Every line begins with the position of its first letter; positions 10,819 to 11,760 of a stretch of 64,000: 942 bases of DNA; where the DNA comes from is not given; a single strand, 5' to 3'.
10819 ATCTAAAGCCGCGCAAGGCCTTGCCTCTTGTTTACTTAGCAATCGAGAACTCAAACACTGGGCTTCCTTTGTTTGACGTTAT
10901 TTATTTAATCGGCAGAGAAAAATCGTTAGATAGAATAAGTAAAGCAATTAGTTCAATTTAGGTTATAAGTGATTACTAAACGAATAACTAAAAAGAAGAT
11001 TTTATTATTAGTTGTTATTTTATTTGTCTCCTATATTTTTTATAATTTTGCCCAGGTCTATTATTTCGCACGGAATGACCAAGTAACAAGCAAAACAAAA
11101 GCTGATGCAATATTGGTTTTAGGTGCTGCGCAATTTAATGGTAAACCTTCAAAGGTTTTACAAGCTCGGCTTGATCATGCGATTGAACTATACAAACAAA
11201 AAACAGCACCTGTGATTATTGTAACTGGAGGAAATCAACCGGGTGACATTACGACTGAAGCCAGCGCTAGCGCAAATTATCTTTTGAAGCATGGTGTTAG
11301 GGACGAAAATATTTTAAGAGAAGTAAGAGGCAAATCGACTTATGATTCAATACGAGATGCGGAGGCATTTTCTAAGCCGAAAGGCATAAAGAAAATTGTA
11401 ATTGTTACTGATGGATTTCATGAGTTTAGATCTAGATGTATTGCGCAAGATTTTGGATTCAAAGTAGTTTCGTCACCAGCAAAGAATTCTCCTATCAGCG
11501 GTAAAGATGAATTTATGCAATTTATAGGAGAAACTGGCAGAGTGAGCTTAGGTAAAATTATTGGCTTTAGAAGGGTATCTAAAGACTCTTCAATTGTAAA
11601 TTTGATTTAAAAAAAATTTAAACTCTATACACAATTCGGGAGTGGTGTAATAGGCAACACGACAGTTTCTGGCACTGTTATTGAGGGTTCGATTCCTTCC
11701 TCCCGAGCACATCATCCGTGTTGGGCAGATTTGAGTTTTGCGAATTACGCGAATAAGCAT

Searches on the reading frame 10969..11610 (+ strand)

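Call 5: search_protein_families(library=pfam, proteins=[window:10969-11610:+], max_evalue=0.01)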
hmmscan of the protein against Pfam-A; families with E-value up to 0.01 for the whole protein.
window:10969-11610:+ (213 aa): 2 families
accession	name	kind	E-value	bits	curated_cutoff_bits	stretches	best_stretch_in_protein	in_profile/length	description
PF02698.23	DUF218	-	1.6e-26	93.3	27.6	1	46-171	1-109/133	DUF218 domain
PF00702.32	Hydrolase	-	0.0026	18.6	26.4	0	124-164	99-141/191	haloacid dehalogenase-like hydrolase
